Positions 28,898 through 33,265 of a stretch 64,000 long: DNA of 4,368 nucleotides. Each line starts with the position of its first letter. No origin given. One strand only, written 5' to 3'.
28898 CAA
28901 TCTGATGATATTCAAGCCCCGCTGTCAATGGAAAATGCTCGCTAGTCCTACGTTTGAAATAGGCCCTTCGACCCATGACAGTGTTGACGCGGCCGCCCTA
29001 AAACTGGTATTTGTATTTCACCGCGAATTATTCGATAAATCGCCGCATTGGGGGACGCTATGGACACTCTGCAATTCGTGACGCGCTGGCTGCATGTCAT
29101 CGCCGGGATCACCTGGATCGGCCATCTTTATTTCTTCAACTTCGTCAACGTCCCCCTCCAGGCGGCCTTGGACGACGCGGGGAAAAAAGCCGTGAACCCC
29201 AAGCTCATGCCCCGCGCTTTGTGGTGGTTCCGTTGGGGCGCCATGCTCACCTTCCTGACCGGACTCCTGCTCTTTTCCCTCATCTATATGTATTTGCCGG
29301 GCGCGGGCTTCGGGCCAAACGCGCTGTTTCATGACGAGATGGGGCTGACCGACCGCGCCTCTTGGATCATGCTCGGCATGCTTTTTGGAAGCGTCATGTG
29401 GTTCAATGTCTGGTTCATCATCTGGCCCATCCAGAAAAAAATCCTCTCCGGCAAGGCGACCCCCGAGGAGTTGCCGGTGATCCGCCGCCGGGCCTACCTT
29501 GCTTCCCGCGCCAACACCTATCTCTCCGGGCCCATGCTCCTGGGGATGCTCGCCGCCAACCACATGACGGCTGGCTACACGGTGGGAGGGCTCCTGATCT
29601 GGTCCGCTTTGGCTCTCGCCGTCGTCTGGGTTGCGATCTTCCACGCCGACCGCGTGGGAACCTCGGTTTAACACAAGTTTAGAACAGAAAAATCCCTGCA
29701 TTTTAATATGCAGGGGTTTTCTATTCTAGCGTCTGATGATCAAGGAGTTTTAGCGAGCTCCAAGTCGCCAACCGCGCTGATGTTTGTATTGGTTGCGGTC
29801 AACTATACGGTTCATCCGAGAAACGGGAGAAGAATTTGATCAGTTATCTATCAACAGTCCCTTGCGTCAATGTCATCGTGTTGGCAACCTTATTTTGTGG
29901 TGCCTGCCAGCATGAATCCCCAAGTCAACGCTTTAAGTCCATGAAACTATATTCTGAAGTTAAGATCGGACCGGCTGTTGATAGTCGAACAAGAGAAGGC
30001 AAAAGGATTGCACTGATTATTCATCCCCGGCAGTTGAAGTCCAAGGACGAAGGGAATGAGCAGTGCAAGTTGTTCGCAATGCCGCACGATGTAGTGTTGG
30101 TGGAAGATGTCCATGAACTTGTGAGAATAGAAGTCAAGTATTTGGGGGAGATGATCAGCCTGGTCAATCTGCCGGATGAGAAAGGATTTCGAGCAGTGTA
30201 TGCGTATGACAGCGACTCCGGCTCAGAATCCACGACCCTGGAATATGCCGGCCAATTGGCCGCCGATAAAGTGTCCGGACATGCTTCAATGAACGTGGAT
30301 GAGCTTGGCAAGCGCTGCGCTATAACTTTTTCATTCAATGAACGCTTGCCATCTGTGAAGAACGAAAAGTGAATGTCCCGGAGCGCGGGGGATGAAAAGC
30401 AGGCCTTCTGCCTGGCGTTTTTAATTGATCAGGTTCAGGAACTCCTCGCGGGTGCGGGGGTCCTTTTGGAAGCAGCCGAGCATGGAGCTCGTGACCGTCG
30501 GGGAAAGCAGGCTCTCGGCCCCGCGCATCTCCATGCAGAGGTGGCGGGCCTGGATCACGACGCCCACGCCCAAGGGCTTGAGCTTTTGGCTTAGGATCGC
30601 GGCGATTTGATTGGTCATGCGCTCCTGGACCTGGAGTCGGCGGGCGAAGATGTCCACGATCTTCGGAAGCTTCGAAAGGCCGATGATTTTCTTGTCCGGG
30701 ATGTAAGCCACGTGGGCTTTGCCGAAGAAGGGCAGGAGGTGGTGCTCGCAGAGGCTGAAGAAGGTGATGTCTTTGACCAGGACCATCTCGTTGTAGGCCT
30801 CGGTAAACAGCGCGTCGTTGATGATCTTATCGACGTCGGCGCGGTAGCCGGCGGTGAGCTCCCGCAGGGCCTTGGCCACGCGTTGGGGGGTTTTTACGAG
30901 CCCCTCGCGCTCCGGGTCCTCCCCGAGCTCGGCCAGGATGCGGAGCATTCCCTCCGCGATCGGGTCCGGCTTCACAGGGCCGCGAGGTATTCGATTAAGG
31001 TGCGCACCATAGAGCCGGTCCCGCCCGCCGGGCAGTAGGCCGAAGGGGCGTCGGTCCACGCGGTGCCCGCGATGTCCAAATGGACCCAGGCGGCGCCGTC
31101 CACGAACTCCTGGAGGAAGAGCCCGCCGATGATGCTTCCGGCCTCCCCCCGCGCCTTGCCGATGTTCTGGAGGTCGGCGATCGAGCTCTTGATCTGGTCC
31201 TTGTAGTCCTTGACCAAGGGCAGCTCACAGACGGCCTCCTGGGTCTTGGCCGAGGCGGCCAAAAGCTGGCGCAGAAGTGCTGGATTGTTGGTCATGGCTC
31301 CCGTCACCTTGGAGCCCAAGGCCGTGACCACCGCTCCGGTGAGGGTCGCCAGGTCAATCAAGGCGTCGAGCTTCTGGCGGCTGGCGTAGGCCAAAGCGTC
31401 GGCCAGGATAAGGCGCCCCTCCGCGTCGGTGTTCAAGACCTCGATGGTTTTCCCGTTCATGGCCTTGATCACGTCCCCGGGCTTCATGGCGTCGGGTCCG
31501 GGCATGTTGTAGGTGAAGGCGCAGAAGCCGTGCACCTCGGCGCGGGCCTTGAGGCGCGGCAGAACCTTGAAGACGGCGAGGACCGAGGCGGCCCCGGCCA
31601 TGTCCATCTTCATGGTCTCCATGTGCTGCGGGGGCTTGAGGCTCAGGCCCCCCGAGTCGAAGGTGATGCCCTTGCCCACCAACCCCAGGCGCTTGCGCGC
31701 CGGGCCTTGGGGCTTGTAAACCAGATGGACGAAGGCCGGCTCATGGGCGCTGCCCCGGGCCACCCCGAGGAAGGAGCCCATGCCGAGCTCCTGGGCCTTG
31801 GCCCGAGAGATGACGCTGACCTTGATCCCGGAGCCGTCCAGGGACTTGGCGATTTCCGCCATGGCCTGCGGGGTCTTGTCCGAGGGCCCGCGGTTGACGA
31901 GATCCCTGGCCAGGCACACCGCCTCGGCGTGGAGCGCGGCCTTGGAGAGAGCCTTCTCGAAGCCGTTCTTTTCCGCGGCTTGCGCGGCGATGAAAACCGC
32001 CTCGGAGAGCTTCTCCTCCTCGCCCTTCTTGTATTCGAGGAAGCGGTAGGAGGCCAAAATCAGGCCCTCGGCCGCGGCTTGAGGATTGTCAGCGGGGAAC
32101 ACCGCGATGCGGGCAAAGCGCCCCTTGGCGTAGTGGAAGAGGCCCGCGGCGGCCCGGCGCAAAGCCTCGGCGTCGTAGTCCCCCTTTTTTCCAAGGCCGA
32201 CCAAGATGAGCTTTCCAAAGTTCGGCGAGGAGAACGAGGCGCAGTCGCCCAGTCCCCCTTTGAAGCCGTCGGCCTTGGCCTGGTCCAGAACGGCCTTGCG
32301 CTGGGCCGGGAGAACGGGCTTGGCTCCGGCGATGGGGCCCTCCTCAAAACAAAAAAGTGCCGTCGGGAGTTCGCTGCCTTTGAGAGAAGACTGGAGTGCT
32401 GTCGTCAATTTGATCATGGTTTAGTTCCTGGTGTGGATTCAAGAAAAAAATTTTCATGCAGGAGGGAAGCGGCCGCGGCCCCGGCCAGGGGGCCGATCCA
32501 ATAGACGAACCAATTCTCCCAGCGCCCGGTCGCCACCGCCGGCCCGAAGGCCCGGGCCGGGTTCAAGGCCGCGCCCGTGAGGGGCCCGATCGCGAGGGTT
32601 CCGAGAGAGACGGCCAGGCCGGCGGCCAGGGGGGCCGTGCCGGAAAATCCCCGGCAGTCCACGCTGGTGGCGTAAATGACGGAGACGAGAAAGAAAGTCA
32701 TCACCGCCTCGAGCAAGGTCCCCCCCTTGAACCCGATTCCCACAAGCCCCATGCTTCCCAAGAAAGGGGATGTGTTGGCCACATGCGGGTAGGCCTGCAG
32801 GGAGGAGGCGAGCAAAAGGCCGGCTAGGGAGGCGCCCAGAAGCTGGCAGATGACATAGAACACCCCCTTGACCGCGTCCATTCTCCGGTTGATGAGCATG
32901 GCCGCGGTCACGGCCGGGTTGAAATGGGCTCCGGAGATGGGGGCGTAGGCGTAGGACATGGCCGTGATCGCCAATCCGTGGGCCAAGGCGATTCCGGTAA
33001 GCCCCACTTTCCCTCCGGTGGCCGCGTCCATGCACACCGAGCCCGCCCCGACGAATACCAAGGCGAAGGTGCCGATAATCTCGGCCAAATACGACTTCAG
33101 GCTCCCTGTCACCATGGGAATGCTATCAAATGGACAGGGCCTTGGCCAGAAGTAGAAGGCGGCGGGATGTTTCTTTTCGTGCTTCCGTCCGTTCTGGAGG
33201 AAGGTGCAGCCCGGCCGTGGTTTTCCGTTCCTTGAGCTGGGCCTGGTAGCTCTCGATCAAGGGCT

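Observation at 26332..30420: tRNA-Gly(CCC)-associated accessory patch: AbiEi/AbiEii toxin-antitoxin, Cys/His-rich secreted protein and a 45%-GC lipoprotein ORFan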

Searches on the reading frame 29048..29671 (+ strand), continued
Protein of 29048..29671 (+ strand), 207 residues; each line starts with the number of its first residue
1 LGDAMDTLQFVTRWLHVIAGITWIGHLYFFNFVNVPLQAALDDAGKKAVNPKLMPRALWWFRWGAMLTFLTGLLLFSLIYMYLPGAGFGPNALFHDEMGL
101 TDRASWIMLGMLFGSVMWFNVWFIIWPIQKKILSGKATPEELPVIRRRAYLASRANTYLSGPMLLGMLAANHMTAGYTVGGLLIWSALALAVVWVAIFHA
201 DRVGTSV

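Call 62: find_encoding_contigs(protein=P0036, flank=8000, max_places=2)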
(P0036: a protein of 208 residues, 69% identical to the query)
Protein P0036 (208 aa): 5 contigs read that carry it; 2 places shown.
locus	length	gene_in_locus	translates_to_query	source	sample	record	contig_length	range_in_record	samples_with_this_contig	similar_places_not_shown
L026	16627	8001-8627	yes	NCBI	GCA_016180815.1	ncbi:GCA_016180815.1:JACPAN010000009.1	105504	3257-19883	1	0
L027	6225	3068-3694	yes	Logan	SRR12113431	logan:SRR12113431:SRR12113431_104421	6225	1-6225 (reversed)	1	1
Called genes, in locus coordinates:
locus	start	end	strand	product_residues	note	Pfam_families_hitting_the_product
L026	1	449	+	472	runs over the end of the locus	PF05970:PIF1 (faint), PF13604:AAA_30, PF13245:AAA_19, PF01443:Viral_helicase1 (faint), PF13538:UvrD_C_2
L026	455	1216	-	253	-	PF01061:ABC2_membrane, PF12730:ABC2_membrane_4 (weak), PF12698:ABC2_membrane_3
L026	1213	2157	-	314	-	PF00005:ABC_tran, PF13304:AAA_21, PF13732:DrrA1-3_C (weak)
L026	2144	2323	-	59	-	-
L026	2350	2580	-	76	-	PF07927:HicA_toxin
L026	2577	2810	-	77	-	PF15919:HicB_lk_antitox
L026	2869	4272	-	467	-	PF00753:Lactamase_B, PF16661:Lactamase_B_6, PF23023:Anti-Pycsar_Apyc1 (faint), PF12706:Lactamase_B_2 (weak), PF10996:Beta-Casp, PF07521:RMMBL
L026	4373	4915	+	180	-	PF04367:DUF502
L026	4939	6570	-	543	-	PF00171:Aldedh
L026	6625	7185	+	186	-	PF11412:DsbD_N (weak)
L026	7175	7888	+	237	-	PF00034:Cytochrom_C, PF13442:Cytochrome_CBB3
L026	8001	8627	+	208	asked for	PF06181:Urate_ox_N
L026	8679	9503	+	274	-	-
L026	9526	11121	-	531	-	PF13431:TPR_17 (faint), PF13174:TPR_6 (faint), PF13181:TPR_8 (faint), PF13414:TPR_11 (weak), PF13432:TPR_16, PF14559:TPR_19 (weak), PF00515:TPR_1, PF07719:TPR_2 (weak), +1 more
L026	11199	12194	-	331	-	PF13860:FlgD_ig (weak)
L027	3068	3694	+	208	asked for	PF06181:Urate_ox_N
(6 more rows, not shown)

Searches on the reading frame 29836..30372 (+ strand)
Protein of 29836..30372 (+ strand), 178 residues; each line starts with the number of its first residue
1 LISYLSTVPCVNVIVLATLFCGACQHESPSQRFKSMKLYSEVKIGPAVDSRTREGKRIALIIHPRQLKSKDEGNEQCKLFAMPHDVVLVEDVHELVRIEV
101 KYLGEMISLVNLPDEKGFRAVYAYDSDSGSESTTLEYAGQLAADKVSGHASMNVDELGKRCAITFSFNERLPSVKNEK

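Call 4: search_protein_families(library=pfam, proteins=[window:29836-30372:+], max_evalue=0.01)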
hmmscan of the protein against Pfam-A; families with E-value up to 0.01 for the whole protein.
window:29836-30372:+ (178 aa): 0 families

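Call 5: search_protein_families(library=padloc, proteins=[window:29836-30372:+], max_evalue=0.01)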
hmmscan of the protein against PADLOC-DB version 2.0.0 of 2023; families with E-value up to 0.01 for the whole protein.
window:29836-30372:+ (178 aa): 0 families

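Call 12: find_encoding_contigs(protein=window:29836-30372:+, flank=10000, max_places=10)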
Protein window:29836-30372:+ (178 aa): no gene with exactly this product is on record in the collection.

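Call 18: find_homologous_proteins(query=window:29836-30372:+, max_evalue=0.001)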
Query window:29836-30372:+ (178 aa): 1 proteins with E <= 0.001 among 35 candidates.
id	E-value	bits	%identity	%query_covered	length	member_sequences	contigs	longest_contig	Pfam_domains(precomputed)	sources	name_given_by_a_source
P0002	9.0e-87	307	100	80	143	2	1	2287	-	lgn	-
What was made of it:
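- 29836..30372 (+): ORFan, 178 codons from a TTG with an SD (GGAG, 6-nt spacer), or 143 codons from the internal ATG; a probable recently acquired gene of unknown function. The only hit is itself (P0002, Logan only, call 18).
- Checked: NCBI did not call the gene at all, and Logan called it from an internal ATG (call 18).
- NCBI's annotation has no gene there, and only Logan's caller made a 143-aa call (call 18).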

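Call 27: search_protein_families(library=ncbifam, proteins=[window:29836-30372:+], max_evalue=1)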
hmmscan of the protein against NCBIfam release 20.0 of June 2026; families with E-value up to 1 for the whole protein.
window:29836-30372:+ (178 aa): 0 families

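Call 28: search_protein_families(library=pfam, proteins=[window:29836-30372:+], max_evalue=10)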
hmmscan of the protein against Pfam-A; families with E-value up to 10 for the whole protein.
window:29836-30372:+ (178 aa): 0 families

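Call 58: predict_structure(protein=window:29836-30372:+)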
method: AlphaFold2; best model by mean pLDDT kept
length: 178 residues; sequences in the alignment: 1
mean_pLDDT: 31.4   pTM: 0.20
mean pLDDT of the five models: 31.4, 29.3, 29.2, 27.6, 26.9
residues with pLDDT >= 90: 0; 70-90: 0; 50-70: 0; < 50: 178
segments of 3 or more residues with pLDDT < 50: 1-178
pLDDT, mean of each block of 10 residues (from residue 1): 29 33 37 31 29 36 35 37 35 33 29 30 34 29 28 28 25 26
secondary structure, 60 per line:
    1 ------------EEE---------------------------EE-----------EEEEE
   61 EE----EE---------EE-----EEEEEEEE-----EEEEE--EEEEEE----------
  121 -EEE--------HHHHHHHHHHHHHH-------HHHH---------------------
elements in order: E13-15 E56-62 E85-92 E98-102 E105-110 E122-124 H133-146 H154-157
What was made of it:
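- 29836..30372 (+): AF2 pLDDT 31, unusable (call 58).
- The AF2 model has pLDDT 31 (call 58).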

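Call 70: search_dna_similar(query=window:29836-30372:+, collection=phages, mode=protein, max_evalue=0.01, max_rows=8)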
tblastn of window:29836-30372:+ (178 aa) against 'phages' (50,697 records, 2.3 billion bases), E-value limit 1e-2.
No match.

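Call 71: search_dna_similar(query=window:29836-30372:+, collection=plasmids, mode=protein, max_evalue=0.01, max_rows=8)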
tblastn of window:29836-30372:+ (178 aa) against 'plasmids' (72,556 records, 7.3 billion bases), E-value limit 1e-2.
No match.

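Call 72: search_protein_families(library=phrogs, proteins=[window:29836-30372:+], max_evalue=0.01)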
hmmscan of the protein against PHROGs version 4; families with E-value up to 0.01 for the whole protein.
window:29836-30372:+ (178 aa): 0 families
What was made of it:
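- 29836..30372 (+): No family matches in four HMM libraries (calls 4, 5, 27, 28, 72).
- Tried and rejected: Pfam, NCBIfam, PADLOC and PHROGs gave no hits (calls 4, 5, 27, 28, 72). tblastn of the ORFan against phages and plasmids found nothing (calls 70, 71).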

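Call 73: find_related_loci(query=window:29836-30372:+, collection=viral_contigs, flank=5000)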
Query window:29836-30372:+ (178 aa) in viral_contigs; peptide patterns used: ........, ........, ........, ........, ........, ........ (x = any residue, [..] = any of these).
3 stretches matched a pattern, but none encodes a relative of the query by tblastn (E <= 1e-3).
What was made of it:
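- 29836..30372 (+): No phage, plasmid or viral-contig relative (calls 70, 71, 73).
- There is no homologue in any library or collection searched (calls 18, 27, 28, 70-73).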

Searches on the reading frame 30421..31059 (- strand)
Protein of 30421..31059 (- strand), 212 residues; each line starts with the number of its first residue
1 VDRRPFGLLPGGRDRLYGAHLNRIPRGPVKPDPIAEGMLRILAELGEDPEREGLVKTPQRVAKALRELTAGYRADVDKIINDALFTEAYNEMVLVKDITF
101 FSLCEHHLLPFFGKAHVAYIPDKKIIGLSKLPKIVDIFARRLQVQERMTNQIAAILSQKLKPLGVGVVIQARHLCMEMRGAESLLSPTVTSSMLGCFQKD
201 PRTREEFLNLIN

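Call 4: search_protein_families(library=pfam, proteins=[window:30421-31059:-], max_evalue=0.01)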
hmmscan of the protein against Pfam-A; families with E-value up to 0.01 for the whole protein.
window:30421-31059:- (212 aa): 2 families
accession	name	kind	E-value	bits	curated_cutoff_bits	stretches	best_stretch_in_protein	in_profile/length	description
PF01227.27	GTP_cyclohydroI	-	4.4e-75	251.5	27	1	36-211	3-178/179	GTP cyclohydrolase I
PF14489.11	QueF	-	2.1e-05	25.1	27.3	1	110-167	1-58/81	QueF-like protein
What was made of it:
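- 30421..31059 (-): folE (GTP cyclohydrolase I), the right backbone anchor. PF01227 E 4e-75 (call 4).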

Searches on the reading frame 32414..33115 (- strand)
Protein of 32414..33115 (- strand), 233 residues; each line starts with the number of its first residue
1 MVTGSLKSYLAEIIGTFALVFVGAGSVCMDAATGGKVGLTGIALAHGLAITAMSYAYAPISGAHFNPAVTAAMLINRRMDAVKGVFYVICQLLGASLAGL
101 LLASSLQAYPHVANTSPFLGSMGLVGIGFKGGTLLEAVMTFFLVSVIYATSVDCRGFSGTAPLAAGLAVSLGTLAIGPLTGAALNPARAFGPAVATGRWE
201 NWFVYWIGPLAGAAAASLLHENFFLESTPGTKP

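Call 76: search_protein_families(library=pfam, proteins=[window:32414-33115:-], max_evalue=0.0001)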
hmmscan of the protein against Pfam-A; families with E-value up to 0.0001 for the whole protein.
window:32414-33115:- (233 aa): 1 family
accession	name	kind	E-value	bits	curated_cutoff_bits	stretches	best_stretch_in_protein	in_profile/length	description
PF00230.25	MIP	-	2.4e-54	184.9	25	1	5-220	7-222/222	Major intrinsic protein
